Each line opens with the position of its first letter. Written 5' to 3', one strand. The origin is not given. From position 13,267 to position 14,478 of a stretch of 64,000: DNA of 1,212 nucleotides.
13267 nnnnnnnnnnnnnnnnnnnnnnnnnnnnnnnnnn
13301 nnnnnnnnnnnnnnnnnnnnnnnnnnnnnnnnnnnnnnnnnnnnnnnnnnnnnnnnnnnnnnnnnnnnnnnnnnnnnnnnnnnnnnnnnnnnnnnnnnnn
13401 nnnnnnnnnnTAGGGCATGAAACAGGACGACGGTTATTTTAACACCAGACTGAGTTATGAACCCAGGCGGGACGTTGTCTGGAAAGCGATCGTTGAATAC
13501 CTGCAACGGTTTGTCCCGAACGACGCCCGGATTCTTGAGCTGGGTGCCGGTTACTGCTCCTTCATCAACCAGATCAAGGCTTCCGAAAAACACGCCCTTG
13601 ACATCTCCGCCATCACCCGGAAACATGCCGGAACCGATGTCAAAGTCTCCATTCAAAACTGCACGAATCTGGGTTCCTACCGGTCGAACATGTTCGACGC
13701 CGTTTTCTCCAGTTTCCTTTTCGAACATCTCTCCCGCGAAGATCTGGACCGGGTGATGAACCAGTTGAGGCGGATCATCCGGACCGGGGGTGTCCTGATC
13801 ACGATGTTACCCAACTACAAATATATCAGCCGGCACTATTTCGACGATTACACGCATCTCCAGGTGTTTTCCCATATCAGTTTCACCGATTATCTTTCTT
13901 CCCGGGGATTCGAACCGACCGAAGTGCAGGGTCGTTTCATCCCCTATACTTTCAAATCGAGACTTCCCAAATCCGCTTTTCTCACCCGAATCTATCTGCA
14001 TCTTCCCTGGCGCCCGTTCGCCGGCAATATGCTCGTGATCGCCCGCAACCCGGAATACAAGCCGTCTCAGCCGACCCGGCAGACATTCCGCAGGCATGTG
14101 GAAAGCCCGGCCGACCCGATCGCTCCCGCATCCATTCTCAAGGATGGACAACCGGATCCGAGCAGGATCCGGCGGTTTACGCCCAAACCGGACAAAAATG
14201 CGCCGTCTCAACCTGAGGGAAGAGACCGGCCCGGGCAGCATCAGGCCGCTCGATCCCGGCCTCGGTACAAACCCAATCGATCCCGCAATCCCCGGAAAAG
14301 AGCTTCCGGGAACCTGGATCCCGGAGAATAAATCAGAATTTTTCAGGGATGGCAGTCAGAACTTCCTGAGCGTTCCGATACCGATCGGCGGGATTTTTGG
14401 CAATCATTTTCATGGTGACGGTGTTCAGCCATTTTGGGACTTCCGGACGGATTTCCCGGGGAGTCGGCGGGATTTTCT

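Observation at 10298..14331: Coupled cassette of a membrane-anchored Thr-type alkaline-phosphatase-superfamily enzyme, a B12-radical SAM enzyme and a SAM methyltransferase.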

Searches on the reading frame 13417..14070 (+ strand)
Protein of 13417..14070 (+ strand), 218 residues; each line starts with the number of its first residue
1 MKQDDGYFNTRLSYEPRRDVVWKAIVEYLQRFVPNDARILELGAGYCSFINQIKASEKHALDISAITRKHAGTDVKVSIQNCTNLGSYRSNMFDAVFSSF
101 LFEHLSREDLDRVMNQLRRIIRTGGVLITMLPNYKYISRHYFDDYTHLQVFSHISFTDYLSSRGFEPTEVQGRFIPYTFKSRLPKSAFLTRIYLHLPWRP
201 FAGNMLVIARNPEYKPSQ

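Call 42: find_homologous_proteins(query=window:13417-14070:+)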
Query window:13417-14070:+ (218 aa): 1459 proteins with E <= 0.001 among 1545 candidates; the best 120 are listed.
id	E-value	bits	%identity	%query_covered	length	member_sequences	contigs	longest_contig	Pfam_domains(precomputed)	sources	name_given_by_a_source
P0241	2.2e-144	497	100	100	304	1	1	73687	PF13489.13,PF13649.13,PF08241.19,PF08242.19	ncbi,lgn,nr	ncbi:class I SAM-dependent methyltransferase [bacterium]|nr:class I SAM-dependent methyltransferase 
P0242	3.4e-107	375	74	99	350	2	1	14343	PF13489.13,PF13649.13,PF08241.19,PF08242.19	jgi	jgi:SAM-dependent methyltransferase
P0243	1.1e-100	354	68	99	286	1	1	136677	PF13489.13,PF13649.13,PF08241.19,PF08242.19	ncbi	-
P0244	5.2e-100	352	70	98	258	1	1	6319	PF13489.13,PF13649.13,PF08241.19,PF08242.19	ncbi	-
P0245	4.7e-99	349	70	97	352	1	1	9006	PF13847.13,PF13489.13,PF13649.13,PF08241.19,PF08242.19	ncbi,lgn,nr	ncbi:class I SAM-dependent methyltransferase [bacterium]|nr:class I SAM-dependent methyltransferase 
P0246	3.0e-97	343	69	98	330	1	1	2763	PF13489.13,PF13649.13,PF08241.19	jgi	jgi:SAM-dependent methyltransferase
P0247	3.9e-97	342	68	97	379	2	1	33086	PF13489.13,PF13649.13,PF08241.19,PF08242.19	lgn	-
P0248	3.9e-95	336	64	99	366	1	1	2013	PF13489.13,PF13649.13,PF08241.19,PF08242.19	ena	-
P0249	9.1e-95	335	67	97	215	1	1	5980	PF13489.13,PF13649.13,PF08241.19,PF08242.19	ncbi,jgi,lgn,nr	ncbi:class I SAM-dependent methyltransferase [bacterium]|nr:class I SAM-dependent methyltransferase 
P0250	2.1e-94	333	64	98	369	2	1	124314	PF13489.13,PF13649.13,PF08241.19,PF08242.19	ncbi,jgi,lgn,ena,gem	-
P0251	7.2e-94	332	65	97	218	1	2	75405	PF13489.13,PF13649.13,PF08241.19,PF08242.19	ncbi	-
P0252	4.6e-93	329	64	98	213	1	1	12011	PF13489.13,PF13649.13,PF08241.19,PF08242.19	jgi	-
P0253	1.8e-92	327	66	98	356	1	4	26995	PF13489.13,PF13649.13,PF08241.19,PF08242.19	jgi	jgi:SAM-dependent methyltransferase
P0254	1.5e-91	324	63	97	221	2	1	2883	PF13489.13,PF13649.13,PF08241.19,PF08242.19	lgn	-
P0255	3.3e-91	323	65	100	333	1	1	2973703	PF13489.13,PF13649.13,PF08241.19,PF08242.19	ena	-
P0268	4.9e-71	257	50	98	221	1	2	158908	PF13489.13,PF13649.13,PF08241.19,PF08242.19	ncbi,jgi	-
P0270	3.7e-70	254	51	97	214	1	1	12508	PF13489.13,PF13649.13,PF08241.19,PF08242.19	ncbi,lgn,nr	ncbi:class I SAM-dependent methyltransferase [bacterium]|nr:class I SAM-dependent methyltransferase 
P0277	1.1e-65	240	50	97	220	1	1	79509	PF13847.13,PF13489.13,PF13649.13,PF08241.19,PF08242.19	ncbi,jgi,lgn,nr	ncbi:MAG: class I SAM-dependent methyltransferase [Pleurocapsa minor GSE-CHR-MK-17-07R]|jgi:SAM-depe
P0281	9.1e-65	237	50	94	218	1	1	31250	PF13489.13,PF13649.13,PF08241.19,PF08242.19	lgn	-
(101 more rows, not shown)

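Call 43: find_encoding_contigs(protein=P0281, flank=9000, max_places=1)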
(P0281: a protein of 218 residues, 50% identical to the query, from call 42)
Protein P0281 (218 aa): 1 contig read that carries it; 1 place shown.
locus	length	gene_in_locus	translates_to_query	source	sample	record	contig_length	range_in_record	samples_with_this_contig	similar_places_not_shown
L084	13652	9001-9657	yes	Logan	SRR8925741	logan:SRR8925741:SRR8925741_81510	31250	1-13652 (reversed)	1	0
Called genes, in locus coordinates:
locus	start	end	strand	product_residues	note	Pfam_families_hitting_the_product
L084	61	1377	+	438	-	PF00365:PFK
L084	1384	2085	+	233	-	PF06790:UPF0259 (weak)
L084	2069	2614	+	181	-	PF01661:Macro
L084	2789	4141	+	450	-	PF02737:3HCDH_N, PF00725:3HCDH (weak)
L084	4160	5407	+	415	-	PF00108:Thiolase_N (faint), PF02803:Thiolase_C (weak), PF22691:Thiolase_C_1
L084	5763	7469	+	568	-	PF00884:Sulfatase, PF01663:Phosphodiest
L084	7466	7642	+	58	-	-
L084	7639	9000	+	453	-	PF02310:B12-binding, PF04055:Radical_SAM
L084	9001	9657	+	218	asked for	PF13489:Methyltransf_23, PF08241:Methyltransf_11, PF08242:Methyltransf_12, PF13649:Methyltransf_25 (weak)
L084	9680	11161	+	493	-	PF02310:B12-binding, PF04055:Radical_SAM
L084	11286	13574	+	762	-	PF00515:TPR_1 (faint), PF07719:TPR_2 (faint), PF12895:ANAPC3 (faint), PF13174:TPR_6 (faint), PF13176:TPR_7 (faint), PF23914:TPR_CcmH_CycH, PF14559:TPR_19 (weak), PF13432:TPR_16 (weak), +16 more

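Call 44: find_encoding_contigs(protein=P0270, flank=9000, max_places=1)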
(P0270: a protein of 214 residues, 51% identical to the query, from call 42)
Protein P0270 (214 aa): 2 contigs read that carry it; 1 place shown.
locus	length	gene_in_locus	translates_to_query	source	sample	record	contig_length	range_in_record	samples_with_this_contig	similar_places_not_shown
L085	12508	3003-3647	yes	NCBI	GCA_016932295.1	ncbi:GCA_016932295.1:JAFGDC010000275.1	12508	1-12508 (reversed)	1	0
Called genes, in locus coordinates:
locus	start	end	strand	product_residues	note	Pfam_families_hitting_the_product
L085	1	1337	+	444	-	PF00884:Sulfatase, PF01663:Phosphodiest (weak), PF16347:SGSH_C (weak)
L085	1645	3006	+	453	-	PF02310:B12-binding, PF04055:Radical_SAM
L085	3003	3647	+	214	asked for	PF13489:Methyltransf_23, PF08241:Methyltransf_11 (weak), PF08242:Methyltransf_12 (weak), PF13649:Methyltransf_25 (weak)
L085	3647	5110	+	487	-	PF02310:B12-binding, PF04055:Radical_SAM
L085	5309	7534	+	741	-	PF00515:TPR_1 (faint), PF07719:TPR_2 (faint), PF12895:ANAPC3 (faint), PF13174:TPR_6 (faint), PF13176:TPR_7 (faint), PF13181:TPR_8 (faint), PF13414:TPR_11 (faint), PF23914:TPR_CcmH_CycH (weak), +17 more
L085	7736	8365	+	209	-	PF04519:Bactofilin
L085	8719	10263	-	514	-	PF01609:DDE_Tnp_1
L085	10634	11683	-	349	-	PF13623:SurA_N_2, PF13624:SurA_N_3, PF09312:SurA_N (weak), PF13616:Rotamase_3, PF00639:Rotamase, PF13145:Rotamase_2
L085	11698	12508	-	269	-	PF00483:NTP_transferase, PF22640:ManC_GMP_beta-helix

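Call 45: find_encoding_contigs(protein=P0268, flank=9000, max_places=1)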
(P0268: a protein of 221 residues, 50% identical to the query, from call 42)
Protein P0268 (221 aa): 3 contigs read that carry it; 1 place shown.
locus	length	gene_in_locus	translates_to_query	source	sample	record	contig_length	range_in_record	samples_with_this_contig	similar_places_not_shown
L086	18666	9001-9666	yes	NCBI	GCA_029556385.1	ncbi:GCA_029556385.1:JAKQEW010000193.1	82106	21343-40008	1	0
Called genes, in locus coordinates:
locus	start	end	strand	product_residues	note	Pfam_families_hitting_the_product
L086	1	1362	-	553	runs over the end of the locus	PF03781:FGE-sulfatase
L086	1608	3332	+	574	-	PF04073:tRNA_edit, PF03129:HGTP_anticodon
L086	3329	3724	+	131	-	PF01042:Ribonuc_L-PSP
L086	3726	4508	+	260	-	PF07719:TPR_2 (faint), PF13428:TPR_14 (faint), PF13512:TPR_18, PF13525:YfiO, PF13174:TPR_6 (faint), PF13432:TPR_16 (faint)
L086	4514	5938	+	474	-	PF02310:B12-binding, PF04055:Radical_SAM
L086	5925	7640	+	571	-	PF00884:Sulfatase, PF01663:Phosphodiest (faint)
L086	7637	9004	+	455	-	PF02310:B12-binding, PF04055:Radical_SAM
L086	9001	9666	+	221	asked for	PF13489:Methyltransf_23, PF08241:Methyltransf_11 (weak), PF08242:Methyltransf_12, PF13649:Methyltransf_25 (weak)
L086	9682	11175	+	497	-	PF02310:B12-binding, PF04055:Radical_SAM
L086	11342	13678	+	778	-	PF00515:TPR_1 (faint), PF07719:TPR_2 (faint), PF12569:NatA_aux_su (faint), PF12895:ANAPC3 (faint), PF13174:TPR_6 (faint), PF14559:TPR_19 (weak), PF13424:TPR_12 (weak), PF14559:TPR_19 (weak), +21 more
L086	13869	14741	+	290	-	PF04519:Bactofilin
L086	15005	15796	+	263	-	-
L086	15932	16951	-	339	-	PF04468:PSP1, PF28472:PSP1_3rd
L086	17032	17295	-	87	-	-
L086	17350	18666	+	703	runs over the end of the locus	PF00912:Transgly, PF00905:Transpeptidase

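Call 46: find_encoding_contigs(protein=P0277, flank=9000, max_places=1)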
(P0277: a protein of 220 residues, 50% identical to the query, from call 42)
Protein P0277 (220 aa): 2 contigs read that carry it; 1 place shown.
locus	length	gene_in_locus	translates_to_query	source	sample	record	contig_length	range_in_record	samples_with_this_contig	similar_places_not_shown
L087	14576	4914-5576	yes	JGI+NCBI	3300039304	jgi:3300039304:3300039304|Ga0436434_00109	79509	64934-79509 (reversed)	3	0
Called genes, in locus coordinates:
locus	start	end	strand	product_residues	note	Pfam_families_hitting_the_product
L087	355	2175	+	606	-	PF00933:Glyco_hydro_3, PF01915:Glyco_hydro_3_C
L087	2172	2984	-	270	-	PF00561:Abhydrolase_1, PF12146:Hydrolase_4, PF12697:Abhydrolase_6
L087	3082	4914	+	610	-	PF13231:PMT_2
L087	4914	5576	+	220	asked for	PF13489:Methyltransf_23, PF13649:Methyltransf_25, PF13847:Methyltransf_31 (faint), PF08241:Methyltransf_11, PF08242:Methyltransf_12 (weak)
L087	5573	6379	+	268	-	PF00535:Glycos_transf_2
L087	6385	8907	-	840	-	PF00912:Transgly, PF00905:Transpeptidase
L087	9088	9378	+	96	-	PF02686:GatC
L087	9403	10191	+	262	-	-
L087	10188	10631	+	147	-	-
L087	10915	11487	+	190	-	PF01810:LysE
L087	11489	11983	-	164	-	PF12821:ThrE_2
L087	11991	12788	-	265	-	PF06738:ThrE, PF12821:ThrE_2 (weak)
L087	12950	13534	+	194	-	-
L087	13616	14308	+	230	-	PF00440:TetR_N, PF13305:TetR_C_33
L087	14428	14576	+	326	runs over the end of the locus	PF01370:Epimerase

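Call 47: search_protein_families(library=ncbifam, proteins=[L087:5573-6376:+, L087:3082-4911:+, L086:4514-5935:+, L086:9682-11172:+, L086:3726-4505:+, L086:11342-13675:+, L086:5925-7637:+], max_evalue=0.00001)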
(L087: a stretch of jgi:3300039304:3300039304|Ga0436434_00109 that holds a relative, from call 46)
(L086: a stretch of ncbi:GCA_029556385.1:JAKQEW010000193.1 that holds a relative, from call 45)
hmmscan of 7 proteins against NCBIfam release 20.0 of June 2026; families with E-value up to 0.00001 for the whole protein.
L087:5573-6376:+ (268 aa): 6 families
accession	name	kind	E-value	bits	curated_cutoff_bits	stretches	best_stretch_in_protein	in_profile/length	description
NF041391.1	DPhHxTase_Halo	equivalog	9e-18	64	375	1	14-209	3-191/213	dolichyl-phosphate hexose transferase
TIGR04182.1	glyco_TIGR04182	equivalog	2.3e-17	63.3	325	1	9-209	3-198/293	S-layer glycoprotein N-glycosyltransferase AglJ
TIGR04283.1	glyco_like_mftF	equivalog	4.1e-09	36.3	182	1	8-94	1-86/221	TIGR04283 family arsenosugar biosynthesis glycosyltransferase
NF007986.1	PRK10714.1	equivalog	7.3e-09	35.1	529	1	6-231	6-226/316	undecaprenyl-phosphate 4-deoxy-4-formamido-L-arabinose transferase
NF010496.0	PRK13915.1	equivalog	3.2e-08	33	262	1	5-89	30-126/307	glucosyl-3-phosphoglycerate synthase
NF038302.1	EPS_HpsE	equivalog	1.4e-07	30.9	300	1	8-106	3-113/307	hormogonium polysaccharide biosynthesis glycosyltransferase HpsE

L087:3082-4911:+ (610 aa): 0 families

L086:4514-5935:+ (474 aa): 19 families
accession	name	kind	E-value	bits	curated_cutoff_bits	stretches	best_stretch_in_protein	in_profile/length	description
TIGR03471.1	HpnJ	equivalog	9.4e-33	113.8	577.6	1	53-384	72-403/472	hopanoid biosynthesis associated radical SAM protein HpnJ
NF050148.1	rSAM_ApyD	equivalog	6.8e-31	107.3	750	1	43-421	68-437/645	RiPP biosynthesis radical SAM protein ApyD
TIGR04072.2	rSAM_ladder_B12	equivalog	4e-28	98.2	360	1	63-401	83-401/443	lipid biosynthesis B12-binding/radical SAM protein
TIGR04479.1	bcpD_PhpK_rSAM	subfamily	1e-27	96.7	600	1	101-425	172-486/504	PhpK family radical SAM P-methyltransferase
TIGR02026.1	BchE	equivalog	4.3e-27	95.1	481.35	1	44-366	58-383/497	magnesium-protoporphyrin IX monomethyl ester anaerobic oxidative cyclase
TIGR04385.1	B12_rSAM_cofa1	equivalog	2.9e-24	86.1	450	1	43-341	55-357/438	B12 lower ligand biosynthesis radical SAM protein BzaD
NF038361.1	rSAM_Sden_1168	equivalog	9.6e-22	77.2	575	1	50-348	141-451/560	Sden_1168 family B12-binding radical SAM P-methyltransferase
TIGR04014.1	B12_SAM_MJ_0865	equivalog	1.4e-21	76.9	360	1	15-374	12-362/434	methyl-coenzyme M reductase glutamine C-methyltransferase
NF033070.1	rSAM_AprD4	equivalog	3e-19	69.3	500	1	151-374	170-394/456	AprD4 family radical SAM diol-dehydratase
TIGR04013.1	B12_SAM_MJ_1487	hypoth_equivalog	2.2e-18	66.3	251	1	20-214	16-186/382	TIGR04013 family B12-binding domain/radical SAM domain-containing protein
TIGR04367.1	HpnR_B12_rSAM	equivalog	5.7e-18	64.7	650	1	13-404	21-406/490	hopanoid C-3 methylase HpnR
TIGR04295.1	B12_rSAM_oligo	hypoth_equivalog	1.1e-16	60.6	400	1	43-333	59-347/422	TIGR04295 family B12-binding domain-containing radical SAM protein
TIGR03975.1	rSAM_ocin_1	subfamily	2.2e-16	59.5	281.85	1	44-294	123-377/606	RiPP maturation radical SAM C-methyltransferase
TIGR04190.1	B12_SAM_Ta0216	equivalog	9.9e-16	57.4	500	1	65-352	96-398/554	TIGR04190 family B12-binding domain/radical SAM domain protein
NF033712.0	B12_rSAM_KedN5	subfamily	4.2e-14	51.7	700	1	48-189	61-211/624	KedN5 family methylcobalamin-dependent radical SAM C-methyltransferase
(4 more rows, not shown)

L086:9682-11172:+ (497 aa): 17 families
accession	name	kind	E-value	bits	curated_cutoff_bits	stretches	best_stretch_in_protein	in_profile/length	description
TIGR03471.1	HpnJ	equivalog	3.4e-38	131.7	577.6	1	64-404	83-420/472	hopanoid biosynthesis associated radical SAM protein HpnJ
NF050148.1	rSAM_ApyD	equivalog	4.2e-32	111.3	750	1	15-345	26-362/645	RiPP biosynthesis radical SAM protein ApyD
TIGR02026.1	BchE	equivalog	3.3e-27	95.5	481.35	1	37-371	51-387/497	magnesium-protoporphyrin IX monomethyl ester anaerobic oxidative cyclase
TIGR04479.1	bcpD_PhpK_rSAM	subfamily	8.1e-24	83.9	600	1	107-354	178-414/504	PhpK family radical SAM P-methyltransferase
TIGR04072.2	rSAM_ladder_B12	equivalog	1.9e-20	72.9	360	1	16-398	20-398/443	lipid biosynthesis B12-binding/radical SAM protein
TIGR04014.1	B12_SAM_MJ_0865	equivalog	2.4e-19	69.5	360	1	16-376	13-363/434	methyl-coenzyme M reductase glutamine C-methyltransferase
NF038361.1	rSAM_Sden_1168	equivalog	7.6e-19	67.7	575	1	43-392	134-494/560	Sden_1168 family B12-binding radical SAM P-methyltransferase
TIGR04013.1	B12_SAM_MJ_1487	hypoth_equivalog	2.4e-17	62.8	251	1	38-193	31-170/382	TIGR04013 family B12-binding domain/radical SAM domain-containing protein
TIGR04367.1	HpnR_B12_rSAM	equivalog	1.2e-16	60.3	650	1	12-366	20-368/490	hopanoid C-3 methylase HpnR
NF033070.1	rSAM_AprD4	equivalog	4.4e-16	58.8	500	1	157-375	180-394/456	AprD4 family radical SAM diol-dehydratase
TIGR04385.1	B12_rSAM_cofa1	equivalog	1.1e-15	57.9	450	1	72-340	92-355/438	B12 lower ligand biosynthesis radical SAM protein BzaD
TIGR04190.1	B12_SAM_Ta0216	equivalog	3.3e-14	52.4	500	1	38-307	68-351/554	TIGR04190 family B12-binding domain/radical SAM domain protein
TIGR03975.1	rSAM_ocin_1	subfamily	4.6e-14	51.8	281.85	1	41-337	120-418/606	RiPP maturation radical SAM C-methyltransferase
TIGR04295.1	B12_rSAM_oligo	hypoth_equivalog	7.9e-14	51.2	400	1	24-356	35-366/422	TIGR04295 family B12-binding domain-containing radical SAM protein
NF033712.0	B12_rSAM_KedN5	subfamily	3.9e-13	48.5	700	1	45-193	58-214/624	KedN5 family methylcobalamin-dependent radical SAM C-methyltransferase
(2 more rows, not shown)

L086:3726-4505:+ (260 aa): 3 families
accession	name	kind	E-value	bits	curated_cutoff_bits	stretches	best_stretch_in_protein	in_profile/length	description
TIGR03302.1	OM_YfiO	subfamily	1.4e-45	155.6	81.4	1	6-227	10-227/239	outer membrane protein assembly factor BamD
NF008119.0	PRK10866.1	equivalog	1.1e-11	45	363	1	32-193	31-202/243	outer membrane protein assembly factor BamD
TIGR02795.1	tol_pal_ybgF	equivalog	2.7e-09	37.6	90.1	0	133-231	20-104/119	tol-pal system protein YbgF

L086:11342-13675:+ (778 aa): 28 families (the best 25 are shown)
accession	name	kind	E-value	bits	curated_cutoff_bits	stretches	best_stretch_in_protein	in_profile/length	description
NF052243.1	T4PFormProtSgmX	equivalog_domain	3.4e-60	204.4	1800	3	574-774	817-1014/1065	type IV pili formation protein SgmX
NF040959.1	MamA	equivalog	2.1e-37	128.6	200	2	208-369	43-198/204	magnetosome protein MamA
TIGR02917.1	PEP_TPR_lipo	equivalog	2.8e-33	114.8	312.2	1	180-377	443-634/899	XrtA/PEP-CTERM system TPR-repeat protein PrsT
TIGR02552.1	LcrH_SycD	equivalog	7.9e-24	83.9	104.8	1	179-279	29-129/136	SycD/LcrH family type III secretion system chaperone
TIGR02521.1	type_IV_pilW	equivalog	1.3e-23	83.8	154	0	166-236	29-99/234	type IV pilus biogenesis/stability protein PilW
NF052415.1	T3SS_chap_SctY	equivalog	3.6e-18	66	70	0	234-298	4-68/106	type III secretion apparatus assembly chaperone SctY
NF008757.0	PRK11788.1-5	equivalog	5.1e-18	65.4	363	0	656-768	33-145/388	lipopolysaccharide assembly protein LapB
NF033758.1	gliding_GltE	equivalog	4.4e-16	58.9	225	1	165-286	84-204/411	adventurous gliding motility TPR repeat lipoprotein GltE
NF008756.0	PRK11788.1-4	equivalog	6.1e-14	51.9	474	1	70-306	79-318/389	lipopolysaccharide assembly protein LapB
TIGR03939.1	PGA_TPR_OMP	equivalog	7.5e-14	50.9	366.65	1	213-308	406-501/800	poly-beta-1,6 N-acetyl-D-glucosamine export porin PgaA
NF033762.1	social_mot_Tgl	equivalog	1.8e-13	50.5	225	0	174-292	37-158/252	social motility TPR repeat lipoprotein Tgl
TIGR02795.1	tol_pal_ybgF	equivalog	1.2e-12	48.5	90.1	0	277-382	9-114/119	tol-pal system protein YbgF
NF047507.1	TPR_BatC_Lepto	exception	4e-12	46.1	175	0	180-273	36-133/214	TPR repeat-containing protein BatC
NF047558.1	TPR_END_plus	domain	3.9e-11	42.7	32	0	733-775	2-44/56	TPR end-of-group domain-containing protein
NF008520.0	PRK11447.1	equivalog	2.9e-10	38.6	858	0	172-292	577-693/1157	cellulose synthase complex outer membrane protein BcsC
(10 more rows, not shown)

L086:5925-7637:+ (571 aa): 4 families
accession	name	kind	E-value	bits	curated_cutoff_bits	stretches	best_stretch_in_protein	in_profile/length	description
NF010322.0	PRK13759.1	equivalog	8.6e-33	113.5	481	2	124-221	3-101/486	arylsulfatase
TIGR03417.1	chol_sulfatase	equivalog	3.8e-24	85.4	433.45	2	277-532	166-431/500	choline-sulfatase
NF045661.1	HdlasePehA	equivalog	7.3e-23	80.9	900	1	128-221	3-96/506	phosphoric/sulfuric ester hydrolase PehA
NF052527.1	Mn_arylsulf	exception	1.1e-17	64.1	850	2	286-531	189-442/479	manganese-dependent arylsulfatase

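Call 54: find_related_loci(query=A3, collection=metagenome_contigs, flank=7000)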
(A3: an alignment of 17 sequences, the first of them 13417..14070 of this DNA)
Query A3 (218 aa) in metagenome_contigs; peptide patterns used: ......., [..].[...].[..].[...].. (x = any residue, [..] = any of these).
600 stretches matched a pattern (row limit reached: there are more); 455 encode a relative of the query (tblastn E <= 1e-3); the best 80 are kept; 80 distinct loci.
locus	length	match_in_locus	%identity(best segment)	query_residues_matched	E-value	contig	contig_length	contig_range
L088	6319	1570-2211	70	3-216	5e-105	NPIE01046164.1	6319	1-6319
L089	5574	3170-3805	67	1-212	2e-101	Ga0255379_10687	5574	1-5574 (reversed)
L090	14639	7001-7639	64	1-213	5e-100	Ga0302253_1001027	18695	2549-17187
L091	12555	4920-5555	65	1-212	6e-101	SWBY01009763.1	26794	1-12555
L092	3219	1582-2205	51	5-212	5e-73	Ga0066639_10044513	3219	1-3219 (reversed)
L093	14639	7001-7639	46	1-213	5e-71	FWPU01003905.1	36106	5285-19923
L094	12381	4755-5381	49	5-213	3e-70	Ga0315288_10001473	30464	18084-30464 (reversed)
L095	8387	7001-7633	49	1-210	5e-70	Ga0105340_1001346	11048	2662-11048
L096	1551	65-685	48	4-210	5e-73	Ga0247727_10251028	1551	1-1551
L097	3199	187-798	49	7-210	9e-70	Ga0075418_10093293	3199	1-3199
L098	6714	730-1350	49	4-213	6e-67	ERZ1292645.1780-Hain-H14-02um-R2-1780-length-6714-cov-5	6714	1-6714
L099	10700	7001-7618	47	5-210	7e-66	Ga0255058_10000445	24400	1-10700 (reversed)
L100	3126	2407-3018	48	7-209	3e-66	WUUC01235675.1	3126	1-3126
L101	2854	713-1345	46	7-217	1e-65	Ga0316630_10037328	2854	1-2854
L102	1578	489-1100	47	7-210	2e-68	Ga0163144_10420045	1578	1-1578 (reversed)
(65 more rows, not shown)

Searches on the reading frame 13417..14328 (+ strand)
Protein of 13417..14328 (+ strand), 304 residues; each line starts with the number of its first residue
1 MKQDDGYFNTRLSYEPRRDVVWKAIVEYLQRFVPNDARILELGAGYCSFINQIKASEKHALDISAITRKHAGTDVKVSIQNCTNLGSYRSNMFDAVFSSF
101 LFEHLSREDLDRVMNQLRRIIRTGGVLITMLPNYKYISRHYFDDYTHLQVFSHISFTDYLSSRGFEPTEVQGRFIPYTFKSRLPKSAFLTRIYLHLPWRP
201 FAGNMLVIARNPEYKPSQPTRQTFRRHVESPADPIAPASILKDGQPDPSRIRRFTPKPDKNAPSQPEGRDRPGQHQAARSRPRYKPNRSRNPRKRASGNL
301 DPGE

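Call 3: search_protein_families(library=pfam, proteins=[window:13417-14328:+], max_evalue=0.01)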
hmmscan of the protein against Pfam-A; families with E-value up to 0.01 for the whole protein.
window:13417-14328:+ (304 aa): 6 families
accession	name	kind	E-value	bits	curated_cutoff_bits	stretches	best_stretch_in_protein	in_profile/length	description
PF08241.18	Methyltransf_11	-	3.9e-10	40.7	21.2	1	40-128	1-94/95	Methyltransferase domain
PF13489.12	Methyltransf_23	-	1.5e-09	38.2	27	1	25-169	9-163/164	Methyltransferase domain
PF13649.12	Methyltransf_25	-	3.8e-08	34.4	27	1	39-125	1-97/97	Methyltransferase domain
PF08242.18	Methyltransf_12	-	2.8e-07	31.6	30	1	40-127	1-98/98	Methyltransferase domain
PF13847.12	Methyltransf_31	-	0.0026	17.9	27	1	64-133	44-113/145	Methyltransferase domain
PF02353.26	CMAS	-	0.0052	16.6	27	1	57-129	96-164/273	Mycolic acid cyclopropane synthetase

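Call 4: search_protein_families(library=ncbifam, proteins=[window:13417-14328:+], max_evalue=0.01)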
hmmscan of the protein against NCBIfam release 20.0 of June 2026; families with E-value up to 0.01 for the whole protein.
window:13417-14328:+ (304 aa): 8 families
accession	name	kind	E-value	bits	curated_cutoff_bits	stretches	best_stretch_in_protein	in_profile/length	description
NF043040.1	corrin_prot_MT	hypoth_equivalog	8.7e-08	31.8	180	1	27-128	36-146/216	corrinoid protein-associated methyltransferase CpaM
TIGR02072.1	BioC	equivalog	4.2e-06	26.7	184.95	1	24-128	22-131/244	malonyl-ACP O-methyltransferase BioC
NF004452.0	PRK05785.1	equivalog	3.9e-05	23.3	207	1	18-147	33-163/228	hypothetical protein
NF045649.1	2X_seleno_MduS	exception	0.0017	17.4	380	1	73-131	90-149/338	methyltransferase domain-containing selenoprotein MduS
NF004851.0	PRK06202.1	equivalog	0.0023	17.4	243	1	58-122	98-159/237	hypothetical protein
TIGR03587.1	Pse_Me-ase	hypoth_equivalog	0.005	17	112.05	1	32-120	40-133/204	pseudaminic acid biosynthesis-associated methylase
NF008686.0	PRK11705.1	equivalog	0.0062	15.6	400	1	36-128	168-264/383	cyclopropane fatty acyl phospholipid synthase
NF001241.0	PRK00216.1-2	equivalog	0.0085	15.8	327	0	19-129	36-147/231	demethylmenaquinone methyltransferase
